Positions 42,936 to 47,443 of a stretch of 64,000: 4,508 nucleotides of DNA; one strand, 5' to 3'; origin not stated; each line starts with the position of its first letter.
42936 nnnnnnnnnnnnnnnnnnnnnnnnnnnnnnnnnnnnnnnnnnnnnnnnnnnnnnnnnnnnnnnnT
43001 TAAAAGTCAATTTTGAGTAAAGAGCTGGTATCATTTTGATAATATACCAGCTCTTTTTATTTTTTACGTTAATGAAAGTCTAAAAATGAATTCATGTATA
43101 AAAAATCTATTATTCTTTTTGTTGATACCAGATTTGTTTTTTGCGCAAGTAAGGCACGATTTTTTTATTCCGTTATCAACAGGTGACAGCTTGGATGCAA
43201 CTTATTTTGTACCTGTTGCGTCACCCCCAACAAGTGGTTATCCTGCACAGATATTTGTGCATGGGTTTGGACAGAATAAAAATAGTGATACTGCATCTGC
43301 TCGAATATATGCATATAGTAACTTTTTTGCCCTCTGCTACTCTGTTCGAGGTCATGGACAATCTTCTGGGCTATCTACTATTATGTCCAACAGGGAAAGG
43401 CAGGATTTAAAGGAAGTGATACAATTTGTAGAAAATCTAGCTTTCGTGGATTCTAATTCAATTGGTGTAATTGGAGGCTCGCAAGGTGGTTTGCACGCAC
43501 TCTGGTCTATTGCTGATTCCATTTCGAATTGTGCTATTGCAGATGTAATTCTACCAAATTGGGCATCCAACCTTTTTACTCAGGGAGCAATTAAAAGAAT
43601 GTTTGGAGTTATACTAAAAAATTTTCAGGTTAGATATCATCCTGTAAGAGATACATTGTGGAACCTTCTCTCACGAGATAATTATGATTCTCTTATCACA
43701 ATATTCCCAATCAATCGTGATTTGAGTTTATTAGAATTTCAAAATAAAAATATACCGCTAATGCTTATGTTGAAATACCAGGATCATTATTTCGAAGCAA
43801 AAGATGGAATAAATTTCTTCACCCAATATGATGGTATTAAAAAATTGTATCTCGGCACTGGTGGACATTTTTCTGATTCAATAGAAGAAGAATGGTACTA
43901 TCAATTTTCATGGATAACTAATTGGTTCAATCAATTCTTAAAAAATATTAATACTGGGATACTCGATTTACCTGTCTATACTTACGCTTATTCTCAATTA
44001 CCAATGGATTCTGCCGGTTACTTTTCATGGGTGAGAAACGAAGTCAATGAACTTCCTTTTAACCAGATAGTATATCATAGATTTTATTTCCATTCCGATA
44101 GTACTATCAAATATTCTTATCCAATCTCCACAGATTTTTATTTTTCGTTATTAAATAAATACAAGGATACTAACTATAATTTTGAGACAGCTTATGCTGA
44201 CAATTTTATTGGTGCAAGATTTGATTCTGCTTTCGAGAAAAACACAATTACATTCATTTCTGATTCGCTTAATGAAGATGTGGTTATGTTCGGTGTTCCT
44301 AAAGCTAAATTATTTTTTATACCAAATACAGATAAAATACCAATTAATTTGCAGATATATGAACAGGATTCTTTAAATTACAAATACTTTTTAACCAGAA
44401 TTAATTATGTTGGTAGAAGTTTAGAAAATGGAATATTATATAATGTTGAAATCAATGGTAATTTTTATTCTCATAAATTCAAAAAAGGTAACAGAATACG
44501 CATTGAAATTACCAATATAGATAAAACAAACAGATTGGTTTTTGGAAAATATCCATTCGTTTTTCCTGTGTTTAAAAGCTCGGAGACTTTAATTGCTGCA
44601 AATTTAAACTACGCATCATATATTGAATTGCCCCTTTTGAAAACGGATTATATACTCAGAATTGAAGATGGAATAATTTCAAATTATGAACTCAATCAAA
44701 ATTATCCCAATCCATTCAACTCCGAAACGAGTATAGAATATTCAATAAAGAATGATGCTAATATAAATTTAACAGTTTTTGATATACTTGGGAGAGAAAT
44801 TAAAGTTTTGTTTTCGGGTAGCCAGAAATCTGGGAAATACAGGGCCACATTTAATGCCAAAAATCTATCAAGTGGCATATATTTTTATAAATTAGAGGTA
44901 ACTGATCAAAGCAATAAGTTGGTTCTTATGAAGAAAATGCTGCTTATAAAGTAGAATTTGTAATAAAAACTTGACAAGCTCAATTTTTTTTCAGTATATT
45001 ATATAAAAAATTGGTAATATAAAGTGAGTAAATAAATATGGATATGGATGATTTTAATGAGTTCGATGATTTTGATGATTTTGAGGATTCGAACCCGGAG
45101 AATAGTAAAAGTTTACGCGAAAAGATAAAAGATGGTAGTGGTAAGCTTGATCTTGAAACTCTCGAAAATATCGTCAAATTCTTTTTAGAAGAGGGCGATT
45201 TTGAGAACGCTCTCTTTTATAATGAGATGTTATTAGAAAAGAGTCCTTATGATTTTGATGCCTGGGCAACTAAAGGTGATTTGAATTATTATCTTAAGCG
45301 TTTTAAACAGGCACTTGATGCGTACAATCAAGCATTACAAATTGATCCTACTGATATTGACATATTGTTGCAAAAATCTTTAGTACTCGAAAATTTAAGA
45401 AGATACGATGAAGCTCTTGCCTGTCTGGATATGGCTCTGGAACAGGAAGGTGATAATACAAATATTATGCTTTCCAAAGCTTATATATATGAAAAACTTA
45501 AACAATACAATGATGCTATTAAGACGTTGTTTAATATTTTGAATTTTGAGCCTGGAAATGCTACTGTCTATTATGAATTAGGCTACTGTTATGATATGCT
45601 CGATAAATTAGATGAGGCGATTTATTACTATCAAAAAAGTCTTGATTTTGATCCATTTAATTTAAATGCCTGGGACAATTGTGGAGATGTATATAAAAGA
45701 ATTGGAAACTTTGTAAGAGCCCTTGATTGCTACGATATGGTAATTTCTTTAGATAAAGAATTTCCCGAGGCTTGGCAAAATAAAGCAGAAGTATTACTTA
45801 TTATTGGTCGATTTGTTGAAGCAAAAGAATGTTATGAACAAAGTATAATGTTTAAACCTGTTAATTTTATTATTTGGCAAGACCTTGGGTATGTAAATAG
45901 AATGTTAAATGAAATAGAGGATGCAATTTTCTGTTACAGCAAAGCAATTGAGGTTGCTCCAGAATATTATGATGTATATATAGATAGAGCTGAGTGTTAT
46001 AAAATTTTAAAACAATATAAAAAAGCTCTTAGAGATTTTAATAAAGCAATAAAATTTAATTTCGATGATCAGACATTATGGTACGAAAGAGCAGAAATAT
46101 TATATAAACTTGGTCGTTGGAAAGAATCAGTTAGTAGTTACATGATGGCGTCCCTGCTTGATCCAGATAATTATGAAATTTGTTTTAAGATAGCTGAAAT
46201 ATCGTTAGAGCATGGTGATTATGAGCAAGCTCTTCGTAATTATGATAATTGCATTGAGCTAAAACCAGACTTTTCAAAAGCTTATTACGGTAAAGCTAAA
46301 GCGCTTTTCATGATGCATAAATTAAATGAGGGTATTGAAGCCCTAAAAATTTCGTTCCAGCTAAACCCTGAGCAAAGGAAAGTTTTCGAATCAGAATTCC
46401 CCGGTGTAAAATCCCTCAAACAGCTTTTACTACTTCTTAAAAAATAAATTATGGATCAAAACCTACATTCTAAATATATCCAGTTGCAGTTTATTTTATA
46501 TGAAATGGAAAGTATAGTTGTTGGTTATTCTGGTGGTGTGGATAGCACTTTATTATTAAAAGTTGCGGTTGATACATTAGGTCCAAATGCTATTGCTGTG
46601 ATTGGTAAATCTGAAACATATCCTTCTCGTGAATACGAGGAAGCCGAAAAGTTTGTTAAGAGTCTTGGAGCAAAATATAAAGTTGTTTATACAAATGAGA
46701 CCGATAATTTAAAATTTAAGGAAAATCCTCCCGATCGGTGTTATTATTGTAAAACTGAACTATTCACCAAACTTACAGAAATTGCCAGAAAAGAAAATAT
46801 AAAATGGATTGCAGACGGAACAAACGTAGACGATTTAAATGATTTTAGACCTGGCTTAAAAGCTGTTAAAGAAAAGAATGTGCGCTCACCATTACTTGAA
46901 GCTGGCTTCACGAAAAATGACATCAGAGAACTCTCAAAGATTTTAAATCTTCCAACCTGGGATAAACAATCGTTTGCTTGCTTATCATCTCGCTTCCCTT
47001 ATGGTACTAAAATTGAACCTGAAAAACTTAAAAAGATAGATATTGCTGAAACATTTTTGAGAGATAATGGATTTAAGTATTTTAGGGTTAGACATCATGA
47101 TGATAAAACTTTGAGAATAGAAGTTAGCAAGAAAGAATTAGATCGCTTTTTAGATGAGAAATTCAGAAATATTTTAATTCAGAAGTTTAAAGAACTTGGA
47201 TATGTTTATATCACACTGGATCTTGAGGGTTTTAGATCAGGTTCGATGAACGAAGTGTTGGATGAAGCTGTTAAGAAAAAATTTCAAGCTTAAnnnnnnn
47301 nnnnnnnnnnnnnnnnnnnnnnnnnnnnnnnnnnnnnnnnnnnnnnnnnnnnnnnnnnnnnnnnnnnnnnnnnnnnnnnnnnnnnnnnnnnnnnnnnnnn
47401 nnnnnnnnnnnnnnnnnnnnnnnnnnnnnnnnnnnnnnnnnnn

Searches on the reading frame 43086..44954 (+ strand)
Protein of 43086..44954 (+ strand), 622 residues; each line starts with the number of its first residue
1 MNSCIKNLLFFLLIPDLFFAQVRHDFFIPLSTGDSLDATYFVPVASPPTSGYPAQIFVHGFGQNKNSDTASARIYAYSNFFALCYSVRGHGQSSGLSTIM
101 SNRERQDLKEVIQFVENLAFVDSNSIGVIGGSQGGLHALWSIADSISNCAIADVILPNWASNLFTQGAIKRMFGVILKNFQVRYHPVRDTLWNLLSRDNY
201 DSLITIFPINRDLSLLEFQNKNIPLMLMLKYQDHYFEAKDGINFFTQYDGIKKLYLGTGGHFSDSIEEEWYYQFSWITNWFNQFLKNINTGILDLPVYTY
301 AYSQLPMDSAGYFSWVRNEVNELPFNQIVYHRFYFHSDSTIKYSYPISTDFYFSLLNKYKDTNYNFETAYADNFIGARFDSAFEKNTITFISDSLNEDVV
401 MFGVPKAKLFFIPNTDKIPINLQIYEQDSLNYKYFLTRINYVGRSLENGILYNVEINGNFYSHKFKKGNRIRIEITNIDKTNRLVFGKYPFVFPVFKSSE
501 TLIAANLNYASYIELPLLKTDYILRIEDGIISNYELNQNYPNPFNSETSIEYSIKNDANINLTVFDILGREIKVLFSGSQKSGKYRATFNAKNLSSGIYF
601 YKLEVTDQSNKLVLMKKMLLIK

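Call 48: search_protein_families(library=pfam, proteins=[window:43086-44954:+], max_evalue=0.00001)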
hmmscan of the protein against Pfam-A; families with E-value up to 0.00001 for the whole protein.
window:43086-44954:+ (622 aa): 3 families
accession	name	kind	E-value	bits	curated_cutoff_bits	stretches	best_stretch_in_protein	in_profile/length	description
PF18962.6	Por_Secre_tail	-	1.8e-11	44.6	27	1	540-612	2-73/75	Secretion system C-terminal sorting domain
PF02129.25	Peptidase_S15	-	7.5e-07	29.5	23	1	33-169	2-143/262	X-Pro dipeptidyl-peptidase (S15 family)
PF00561.26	Abhydrolase_1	-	1.2e-06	28.8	25.8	1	56-143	4-88/245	alpha/beta hydrolase fold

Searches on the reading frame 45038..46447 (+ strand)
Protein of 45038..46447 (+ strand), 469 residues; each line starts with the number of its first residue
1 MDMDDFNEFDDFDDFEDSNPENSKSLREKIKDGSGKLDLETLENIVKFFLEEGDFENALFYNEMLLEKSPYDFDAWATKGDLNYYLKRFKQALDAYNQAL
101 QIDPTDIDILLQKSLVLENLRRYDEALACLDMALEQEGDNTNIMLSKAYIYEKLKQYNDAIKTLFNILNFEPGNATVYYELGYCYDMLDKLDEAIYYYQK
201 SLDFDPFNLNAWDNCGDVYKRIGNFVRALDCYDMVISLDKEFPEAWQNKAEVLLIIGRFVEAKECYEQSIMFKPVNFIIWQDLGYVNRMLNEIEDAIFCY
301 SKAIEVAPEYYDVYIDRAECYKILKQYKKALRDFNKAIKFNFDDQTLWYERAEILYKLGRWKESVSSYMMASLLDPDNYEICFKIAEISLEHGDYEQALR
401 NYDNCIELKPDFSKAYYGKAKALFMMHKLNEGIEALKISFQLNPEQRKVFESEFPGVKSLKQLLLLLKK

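Call 67: search_protein_families(library=pfam, proteins=[window:45038-46447:+], max_evalue=0.00001)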
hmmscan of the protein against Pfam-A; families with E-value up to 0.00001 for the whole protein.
window:45038-46447:+ (469 aa): 23 families
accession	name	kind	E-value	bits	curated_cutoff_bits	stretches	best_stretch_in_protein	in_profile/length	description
PF00515.34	TPR_1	-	4.4e-62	204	27.8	3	175-208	1-34/34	Tetratricopeptide repeat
PF07719.23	TPR_2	-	2.1e-58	190.1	27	2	74-106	2-34/34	Tetratricopeptide repeat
PF13431.12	TPR_17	-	2.6e-46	152.5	24.4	0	95-127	1-33/34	Tetratricopeptide repeat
PF13414.12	TPR_11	-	1.1e-42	143.9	26.8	2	80-111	1-32/42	TPR repeat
PF13181.12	TPR_8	-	3.8e-39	129.9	25.7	0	74-105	2-33/34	Tetratricopeptide repeat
PF13428.12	TPR_14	-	7.8e-34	113.1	23.5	0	74-112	2-40/44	Tetratricopeptide repeat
PF14559.12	TPR_19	-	3.7e-33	114.1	25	1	87-140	5-58/68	Tetratricopeptide repeat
PF13432.12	TPR_16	-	6.5e-31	106.8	32.7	0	115-166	5-55/65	Tetratricopeptide repeat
PF13371.12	TPR_9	-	4.3e-28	97.6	35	0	88-141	10-63/73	Tetratricopeptide repeat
PF13424.12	TPR_12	-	5.9e-28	97.3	30.1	0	146-204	8-74/77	Tetratricopeptide repeat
PF12895.13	ANAPC3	-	7.2e-24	84.3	27.2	2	291-366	3-77/82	Anaphase-promoting complex, cyclosome, subunit 3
PF23914.1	TPR_CcmH_CycH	-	3.5e-21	76.1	42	1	66-170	43-150/158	Cytochrome c-type biogenesis protein H TPR domain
PF13176.12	TPR_7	-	2.2e-15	55.8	27.9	0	211-241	1-31/36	Tetratricopeptide repeat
PF13174.12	TPR_6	-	1.6e-13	50.7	26.3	0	177-200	2-25/33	Tetratricopeptide repeat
PF12569.14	NatA_aux_su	-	4.5e-11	42.8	33.3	0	108-185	5-82/515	N-terminal acetyltransferase A, auxiliary subunit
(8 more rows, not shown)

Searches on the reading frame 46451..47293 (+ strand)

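Call 67: search_protein_families(library=pfam, proteins=[window:46451-47293:+], max_evalue=0.00001)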
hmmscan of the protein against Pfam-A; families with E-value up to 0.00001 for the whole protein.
window:46451-47293:+ (280 aa): 2 families
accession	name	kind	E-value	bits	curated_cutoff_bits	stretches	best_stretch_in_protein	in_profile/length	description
PF02540.23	NAD_synthase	-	9.3e-09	35.2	21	1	17-85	16-85/242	NAD synthase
PF01171.26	ATP_bind_3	-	3.6e-06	27.3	27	0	22-83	2-64/182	PP-loop family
